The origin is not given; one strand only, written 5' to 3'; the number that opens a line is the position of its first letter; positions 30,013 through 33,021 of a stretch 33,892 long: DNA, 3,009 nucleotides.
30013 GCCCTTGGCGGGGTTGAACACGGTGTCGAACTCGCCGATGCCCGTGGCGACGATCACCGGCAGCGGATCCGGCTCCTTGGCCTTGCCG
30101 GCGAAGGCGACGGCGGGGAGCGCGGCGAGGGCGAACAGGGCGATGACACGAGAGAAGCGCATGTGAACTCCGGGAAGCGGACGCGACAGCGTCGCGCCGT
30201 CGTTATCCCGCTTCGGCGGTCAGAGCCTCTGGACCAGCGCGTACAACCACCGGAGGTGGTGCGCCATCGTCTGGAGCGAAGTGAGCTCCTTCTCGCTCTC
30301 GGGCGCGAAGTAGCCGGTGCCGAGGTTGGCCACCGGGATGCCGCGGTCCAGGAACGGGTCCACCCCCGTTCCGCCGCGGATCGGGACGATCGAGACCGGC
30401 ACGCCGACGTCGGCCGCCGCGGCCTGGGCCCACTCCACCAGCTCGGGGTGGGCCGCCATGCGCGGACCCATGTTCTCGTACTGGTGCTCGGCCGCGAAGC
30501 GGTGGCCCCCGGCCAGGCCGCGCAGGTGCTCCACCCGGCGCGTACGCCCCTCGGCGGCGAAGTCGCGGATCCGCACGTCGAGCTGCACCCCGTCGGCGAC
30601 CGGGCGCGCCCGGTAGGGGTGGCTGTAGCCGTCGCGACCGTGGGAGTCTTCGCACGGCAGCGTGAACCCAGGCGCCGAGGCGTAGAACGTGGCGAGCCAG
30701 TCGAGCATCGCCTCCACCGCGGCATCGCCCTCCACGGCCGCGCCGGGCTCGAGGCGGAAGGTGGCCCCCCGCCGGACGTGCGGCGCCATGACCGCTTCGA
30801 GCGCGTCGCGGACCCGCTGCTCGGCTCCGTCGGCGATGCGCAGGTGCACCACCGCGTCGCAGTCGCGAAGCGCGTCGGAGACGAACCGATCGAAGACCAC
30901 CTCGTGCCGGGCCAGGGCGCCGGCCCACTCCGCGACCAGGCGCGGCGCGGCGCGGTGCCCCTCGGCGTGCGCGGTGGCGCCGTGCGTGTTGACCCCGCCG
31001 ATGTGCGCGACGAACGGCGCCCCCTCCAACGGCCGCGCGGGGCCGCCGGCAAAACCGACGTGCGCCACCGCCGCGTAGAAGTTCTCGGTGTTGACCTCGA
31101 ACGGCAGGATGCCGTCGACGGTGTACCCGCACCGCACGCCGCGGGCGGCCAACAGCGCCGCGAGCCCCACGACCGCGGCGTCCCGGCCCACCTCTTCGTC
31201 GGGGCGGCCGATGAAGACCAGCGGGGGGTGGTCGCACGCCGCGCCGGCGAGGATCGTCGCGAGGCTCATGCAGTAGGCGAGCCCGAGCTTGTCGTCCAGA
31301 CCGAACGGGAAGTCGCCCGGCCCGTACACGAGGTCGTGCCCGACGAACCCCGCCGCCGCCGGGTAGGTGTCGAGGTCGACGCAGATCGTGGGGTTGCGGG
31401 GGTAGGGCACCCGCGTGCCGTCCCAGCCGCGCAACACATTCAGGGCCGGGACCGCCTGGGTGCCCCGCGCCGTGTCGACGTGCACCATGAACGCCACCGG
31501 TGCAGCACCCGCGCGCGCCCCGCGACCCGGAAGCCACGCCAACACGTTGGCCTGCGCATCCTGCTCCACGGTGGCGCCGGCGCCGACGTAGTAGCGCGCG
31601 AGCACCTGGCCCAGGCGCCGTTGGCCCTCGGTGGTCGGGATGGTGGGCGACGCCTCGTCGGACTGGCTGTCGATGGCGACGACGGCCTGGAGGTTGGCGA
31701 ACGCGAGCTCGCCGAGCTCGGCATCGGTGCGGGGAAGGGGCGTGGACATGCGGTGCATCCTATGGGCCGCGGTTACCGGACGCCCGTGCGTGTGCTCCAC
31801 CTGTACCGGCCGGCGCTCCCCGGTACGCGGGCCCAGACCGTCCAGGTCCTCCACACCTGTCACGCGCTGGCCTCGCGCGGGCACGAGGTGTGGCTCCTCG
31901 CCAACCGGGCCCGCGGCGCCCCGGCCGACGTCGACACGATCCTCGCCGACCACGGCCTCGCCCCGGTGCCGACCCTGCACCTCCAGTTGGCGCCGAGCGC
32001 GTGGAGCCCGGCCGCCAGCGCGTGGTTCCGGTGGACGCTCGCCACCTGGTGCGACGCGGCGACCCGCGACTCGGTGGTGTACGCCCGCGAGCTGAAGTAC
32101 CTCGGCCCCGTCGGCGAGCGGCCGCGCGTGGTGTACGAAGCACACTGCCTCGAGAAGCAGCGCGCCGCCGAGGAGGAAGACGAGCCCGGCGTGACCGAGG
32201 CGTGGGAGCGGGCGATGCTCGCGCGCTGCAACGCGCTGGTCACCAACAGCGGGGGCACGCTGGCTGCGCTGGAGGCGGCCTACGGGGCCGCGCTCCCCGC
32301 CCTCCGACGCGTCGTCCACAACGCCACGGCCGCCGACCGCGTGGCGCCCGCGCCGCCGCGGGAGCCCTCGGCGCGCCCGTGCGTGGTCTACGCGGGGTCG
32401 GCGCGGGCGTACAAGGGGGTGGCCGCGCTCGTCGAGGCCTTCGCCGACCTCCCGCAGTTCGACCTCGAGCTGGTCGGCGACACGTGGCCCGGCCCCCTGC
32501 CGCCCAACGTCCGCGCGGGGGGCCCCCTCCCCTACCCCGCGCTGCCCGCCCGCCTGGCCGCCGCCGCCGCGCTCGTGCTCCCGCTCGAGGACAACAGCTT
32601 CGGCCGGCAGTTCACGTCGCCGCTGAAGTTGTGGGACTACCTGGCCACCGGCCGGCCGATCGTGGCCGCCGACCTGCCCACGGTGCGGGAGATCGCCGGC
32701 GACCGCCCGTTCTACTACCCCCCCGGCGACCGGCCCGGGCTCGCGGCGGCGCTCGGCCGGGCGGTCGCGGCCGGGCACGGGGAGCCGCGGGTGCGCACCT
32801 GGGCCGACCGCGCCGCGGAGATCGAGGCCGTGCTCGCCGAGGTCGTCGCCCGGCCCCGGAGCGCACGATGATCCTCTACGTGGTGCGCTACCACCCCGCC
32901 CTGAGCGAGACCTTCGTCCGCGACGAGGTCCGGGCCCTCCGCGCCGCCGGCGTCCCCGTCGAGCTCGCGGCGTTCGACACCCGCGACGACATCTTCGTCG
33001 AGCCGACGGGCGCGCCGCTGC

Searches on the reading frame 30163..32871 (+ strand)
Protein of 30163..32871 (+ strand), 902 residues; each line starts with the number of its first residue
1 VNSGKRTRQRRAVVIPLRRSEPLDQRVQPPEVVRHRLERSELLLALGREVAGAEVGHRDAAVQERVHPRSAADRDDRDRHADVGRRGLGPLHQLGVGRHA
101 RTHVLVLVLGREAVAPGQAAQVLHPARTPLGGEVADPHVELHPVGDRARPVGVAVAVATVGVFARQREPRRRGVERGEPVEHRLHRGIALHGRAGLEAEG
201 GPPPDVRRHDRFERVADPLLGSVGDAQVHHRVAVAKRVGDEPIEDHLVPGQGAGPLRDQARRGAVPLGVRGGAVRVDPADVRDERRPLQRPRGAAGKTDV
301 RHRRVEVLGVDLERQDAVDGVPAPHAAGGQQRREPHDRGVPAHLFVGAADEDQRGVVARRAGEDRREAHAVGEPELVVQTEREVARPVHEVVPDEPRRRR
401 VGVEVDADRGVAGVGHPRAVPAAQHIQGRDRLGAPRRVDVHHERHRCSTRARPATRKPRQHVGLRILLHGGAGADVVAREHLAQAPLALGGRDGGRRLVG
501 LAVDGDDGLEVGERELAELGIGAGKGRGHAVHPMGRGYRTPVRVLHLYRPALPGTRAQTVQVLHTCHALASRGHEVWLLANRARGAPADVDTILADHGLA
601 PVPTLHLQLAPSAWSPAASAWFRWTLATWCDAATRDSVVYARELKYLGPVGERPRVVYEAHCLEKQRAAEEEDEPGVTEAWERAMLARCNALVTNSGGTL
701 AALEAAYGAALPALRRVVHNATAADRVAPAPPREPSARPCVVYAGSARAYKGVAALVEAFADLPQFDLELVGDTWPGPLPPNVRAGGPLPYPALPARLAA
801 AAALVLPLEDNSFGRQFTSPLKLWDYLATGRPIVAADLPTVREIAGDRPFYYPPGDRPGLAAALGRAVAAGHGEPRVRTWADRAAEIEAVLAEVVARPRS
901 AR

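Call 53: search_protein_families(library=pfam, proteins=[window:30163-32871:+], max_evalue=0.00001)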
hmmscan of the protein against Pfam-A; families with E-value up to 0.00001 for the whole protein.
window:30163-32871:+ (902 aa): 2 families
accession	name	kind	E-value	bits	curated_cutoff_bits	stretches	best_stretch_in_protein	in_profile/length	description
PF13439.12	Glyco_transf_4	-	4.7e-10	40.2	28.5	1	560-721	6-165/170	Glycosyltransferase Family 4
PF13692.12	Glyco_trans_1_4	-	7.1e-10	39.7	27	1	739-867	2-139/142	Glycosyl transferases group 1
